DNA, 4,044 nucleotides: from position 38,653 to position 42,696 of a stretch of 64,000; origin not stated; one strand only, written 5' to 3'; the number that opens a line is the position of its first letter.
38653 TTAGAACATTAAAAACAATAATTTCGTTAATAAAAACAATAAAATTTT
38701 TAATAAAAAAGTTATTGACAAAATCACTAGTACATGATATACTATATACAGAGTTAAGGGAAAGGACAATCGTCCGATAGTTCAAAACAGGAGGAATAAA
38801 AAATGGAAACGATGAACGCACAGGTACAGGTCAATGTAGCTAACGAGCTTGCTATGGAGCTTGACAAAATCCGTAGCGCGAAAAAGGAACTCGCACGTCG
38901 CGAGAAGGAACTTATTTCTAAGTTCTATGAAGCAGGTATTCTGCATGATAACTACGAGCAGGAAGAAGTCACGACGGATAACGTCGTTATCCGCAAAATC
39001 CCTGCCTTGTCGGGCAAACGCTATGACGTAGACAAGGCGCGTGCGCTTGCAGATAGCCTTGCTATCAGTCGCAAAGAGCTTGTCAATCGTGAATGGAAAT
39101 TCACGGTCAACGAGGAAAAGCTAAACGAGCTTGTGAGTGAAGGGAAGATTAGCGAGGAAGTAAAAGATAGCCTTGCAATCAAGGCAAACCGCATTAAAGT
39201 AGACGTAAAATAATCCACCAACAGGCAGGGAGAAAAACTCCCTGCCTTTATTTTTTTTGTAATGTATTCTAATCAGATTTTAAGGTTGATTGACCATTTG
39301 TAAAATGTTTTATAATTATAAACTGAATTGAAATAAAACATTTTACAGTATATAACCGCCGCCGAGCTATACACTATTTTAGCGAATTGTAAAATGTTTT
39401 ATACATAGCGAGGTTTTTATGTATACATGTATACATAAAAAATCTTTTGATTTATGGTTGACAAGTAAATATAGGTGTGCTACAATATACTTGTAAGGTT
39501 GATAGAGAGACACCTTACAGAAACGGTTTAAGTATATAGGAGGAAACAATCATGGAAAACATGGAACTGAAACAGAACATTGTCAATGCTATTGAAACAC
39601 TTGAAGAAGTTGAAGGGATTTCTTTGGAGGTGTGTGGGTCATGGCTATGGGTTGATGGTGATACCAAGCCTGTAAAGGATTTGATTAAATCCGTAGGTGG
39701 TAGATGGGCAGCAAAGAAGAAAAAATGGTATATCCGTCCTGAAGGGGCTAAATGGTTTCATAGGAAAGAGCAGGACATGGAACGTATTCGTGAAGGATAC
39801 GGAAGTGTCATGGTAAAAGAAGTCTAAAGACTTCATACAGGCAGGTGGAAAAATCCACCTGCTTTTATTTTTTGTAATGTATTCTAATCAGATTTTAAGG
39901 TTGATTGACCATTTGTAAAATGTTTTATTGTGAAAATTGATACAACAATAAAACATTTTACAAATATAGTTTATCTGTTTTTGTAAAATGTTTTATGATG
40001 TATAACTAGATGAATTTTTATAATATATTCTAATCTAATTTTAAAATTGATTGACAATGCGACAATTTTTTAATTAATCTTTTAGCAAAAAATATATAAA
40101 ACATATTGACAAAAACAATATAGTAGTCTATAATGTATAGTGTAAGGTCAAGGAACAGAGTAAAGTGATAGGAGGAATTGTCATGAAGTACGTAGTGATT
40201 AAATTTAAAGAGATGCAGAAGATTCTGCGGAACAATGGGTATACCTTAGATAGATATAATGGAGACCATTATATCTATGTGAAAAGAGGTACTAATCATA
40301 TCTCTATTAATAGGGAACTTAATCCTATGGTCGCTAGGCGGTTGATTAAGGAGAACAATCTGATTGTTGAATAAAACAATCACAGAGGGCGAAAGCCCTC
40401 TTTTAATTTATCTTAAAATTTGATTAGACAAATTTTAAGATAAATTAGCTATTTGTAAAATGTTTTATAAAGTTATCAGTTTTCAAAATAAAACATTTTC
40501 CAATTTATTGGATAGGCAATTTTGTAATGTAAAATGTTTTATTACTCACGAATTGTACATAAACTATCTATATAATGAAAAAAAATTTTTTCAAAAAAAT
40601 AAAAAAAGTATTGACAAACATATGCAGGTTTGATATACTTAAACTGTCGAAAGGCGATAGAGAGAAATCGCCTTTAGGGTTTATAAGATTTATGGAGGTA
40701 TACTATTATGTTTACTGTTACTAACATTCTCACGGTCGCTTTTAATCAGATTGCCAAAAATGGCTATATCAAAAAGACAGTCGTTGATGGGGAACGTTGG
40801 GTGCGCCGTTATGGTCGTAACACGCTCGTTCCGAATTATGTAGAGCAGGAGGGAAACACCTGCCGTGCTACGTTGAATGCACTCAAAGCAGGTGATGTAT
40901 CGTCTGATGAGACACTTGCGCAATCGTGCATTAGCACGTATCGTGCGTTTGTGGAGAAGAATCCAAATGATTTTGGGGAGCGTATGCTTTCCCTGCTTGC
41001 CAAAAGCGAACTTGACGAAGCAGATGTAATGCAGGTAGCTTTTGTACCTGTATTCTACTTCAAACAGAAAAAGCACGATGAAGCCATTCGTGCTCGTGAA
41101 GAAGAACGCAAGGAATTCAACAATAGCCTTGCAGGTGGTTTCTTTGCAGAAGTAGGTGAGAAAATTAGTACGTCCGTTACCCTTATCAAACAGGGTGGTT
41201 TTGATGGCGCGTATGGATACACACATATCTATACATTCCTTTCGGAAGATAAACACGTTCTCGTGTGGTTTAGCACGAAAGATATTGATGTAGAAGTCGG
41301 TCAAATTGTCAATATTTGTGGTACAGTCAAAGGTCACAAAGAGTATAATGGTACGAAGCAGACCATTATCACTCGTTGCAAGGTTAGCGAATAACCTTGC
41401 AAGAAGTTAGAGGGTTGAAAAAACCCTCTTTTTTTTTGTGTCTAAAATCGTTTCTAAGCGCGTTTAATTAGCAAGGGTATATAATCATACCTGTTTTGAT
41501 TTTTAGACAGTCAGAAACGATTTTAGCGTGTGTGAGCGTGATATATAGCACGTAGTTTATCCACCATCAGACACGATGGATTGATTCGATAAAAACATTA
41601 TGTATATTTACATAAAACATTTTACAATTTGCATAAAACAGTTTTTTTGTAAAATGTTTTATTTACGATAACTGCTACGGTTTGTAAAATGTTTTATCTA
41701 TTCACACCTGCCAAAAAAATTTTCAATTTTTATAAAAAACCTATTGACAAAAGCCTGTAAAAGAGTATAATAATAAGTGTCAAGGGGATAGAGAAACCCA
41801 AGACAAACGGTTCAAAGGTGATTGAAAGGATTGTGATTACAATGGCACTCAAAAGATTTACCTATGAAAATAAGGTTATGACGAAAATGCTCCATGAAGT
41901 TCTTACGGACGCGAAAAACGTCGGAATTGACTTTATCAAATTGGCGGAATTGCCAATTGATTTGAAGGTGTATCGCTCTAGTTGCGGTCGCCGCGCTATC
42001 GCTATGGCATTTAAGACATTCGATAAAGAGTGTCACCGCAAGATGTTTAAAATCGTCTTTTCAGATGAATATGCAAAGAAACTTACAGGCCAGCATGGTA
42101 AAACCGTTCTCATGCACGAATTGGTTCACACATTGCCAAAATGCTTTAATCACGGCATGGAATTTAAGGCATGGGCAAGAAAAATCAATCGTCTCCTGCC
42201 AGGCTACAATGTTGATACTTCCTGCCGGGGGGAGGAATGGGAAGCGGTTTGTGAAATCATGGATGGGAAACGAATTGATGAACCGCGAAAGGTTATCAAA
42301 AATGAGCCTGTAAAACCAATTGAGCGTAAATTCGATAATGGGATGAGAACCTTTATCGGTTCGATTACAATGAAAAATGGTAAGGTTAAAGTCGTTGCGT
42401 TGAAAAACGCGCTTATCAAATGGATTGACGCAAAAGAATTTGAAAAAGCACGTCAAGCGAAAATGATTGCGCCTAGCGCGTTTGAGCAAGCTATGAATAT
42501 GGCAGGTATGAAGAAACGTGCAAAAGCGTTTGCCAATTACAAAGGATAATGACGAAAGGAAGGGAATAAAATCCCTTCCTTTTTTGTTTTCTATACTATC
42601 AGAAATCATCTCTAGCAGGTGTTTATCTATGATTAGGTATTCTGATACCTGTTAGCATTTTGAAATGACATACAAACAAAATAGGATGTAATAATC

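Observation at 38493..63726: Early-gene cassette array delimited by ~50-bp inverted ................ elements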

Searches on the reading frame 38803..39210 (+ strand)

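Call 79: search_protein_families(library=pfam, proteins=[window:38803-39210:+], max_evalue=0.1)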
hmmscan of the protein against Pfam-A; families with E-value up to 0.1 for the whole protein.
window:38803-39210:+ (136 aa): 2 families
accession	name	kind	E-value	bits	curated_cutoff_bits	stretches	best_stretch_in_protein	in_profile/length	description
PF18394.6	TBK1_CCD1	-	0.0061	16.6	25.9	1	2-72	88-159/256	TANK-binding kinase 1 coiled-coil domain 1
PF20757.2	M_large_dom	-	0.0071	15.8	24.8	1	59-132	110-181/375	Protein M, large region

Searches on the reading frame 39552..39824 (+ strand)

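Call 79: search_protein_families(library=pfam, proteins=[window:39552-39824:+], max_evalue=0.1)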
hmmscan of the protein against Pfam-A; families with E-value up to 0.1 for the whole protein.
window:39552-39824:+ (91 aa): 1 family
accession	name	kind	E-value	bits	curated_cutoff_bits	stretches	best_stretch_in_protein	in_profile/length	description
PF18974.5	DUF5710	-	0.00035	20.7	26.5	1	42-64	11-33/44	Domain of unknown function (DUF5710)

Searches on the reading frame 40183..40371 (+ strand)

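Call 79: search_protein_families(library=pfam, proteins=[window:40183-40371:+], max_evalue=0.1)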
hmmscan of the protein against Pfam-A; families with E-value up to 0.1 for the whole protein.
window:40183-40371:+ (63 aa): 4 families
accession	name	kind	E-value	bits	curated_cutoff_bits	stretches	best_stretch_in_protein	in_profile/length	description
PF07927.17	HicA_toxin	-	6.6e-07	29.8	27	1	8-57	1-55/58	HicA toxin of bacterial toxin-antitoxin,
PF14907.12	NTP_transf_5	-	0.004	17.2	31.2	1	8-48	106-147/249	Uncharacterised nucleotidyltransferase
PF09400.15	DUF2002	-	0.031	14.7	23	1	8-46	5-42/110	Protein of unknown function (DUF2002)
PF24911.1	YfjL_C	-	0.056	14.4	28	1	7-30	67-90/117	YfjL-like C-terminal domain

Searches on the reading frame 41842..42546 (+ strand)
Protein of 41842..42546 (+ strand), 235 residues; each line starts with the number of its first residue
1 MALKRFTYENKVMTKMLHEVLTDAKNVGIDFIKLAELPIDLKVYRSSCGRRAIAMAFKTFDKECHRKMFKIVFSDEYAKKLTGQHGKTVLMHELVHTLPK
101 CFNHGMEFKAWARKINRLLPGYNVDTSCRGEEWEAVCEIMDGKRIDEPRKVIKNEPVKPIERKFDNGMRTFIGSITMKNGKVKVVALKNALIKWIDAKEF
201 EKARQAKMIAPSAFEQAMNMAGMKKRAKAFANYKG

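Call 79: search_protein_families(library=pfam, proteins=[window:41842-42546:+], max_evalue=0.1)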
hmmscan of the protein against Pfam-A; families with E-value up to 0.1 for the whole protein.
window:41842-42546:+ (235 aa): 3 families
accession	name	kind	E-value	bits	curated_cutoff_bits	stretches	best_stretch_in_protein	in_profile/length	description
PF10263.15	SprT-like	-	1.3e-08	35.1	25.6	1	66-126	41-106/108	SprT-like family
PF18894.6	PhageMetallopep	-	0.0033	17.9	23.7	1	63-100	62-96/134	Putative phage metallopeptidase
PF16783.10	FANCM-MHF_bd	-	0.072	13.6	25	0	104-160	55-111/117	FANCM to MHF binding domain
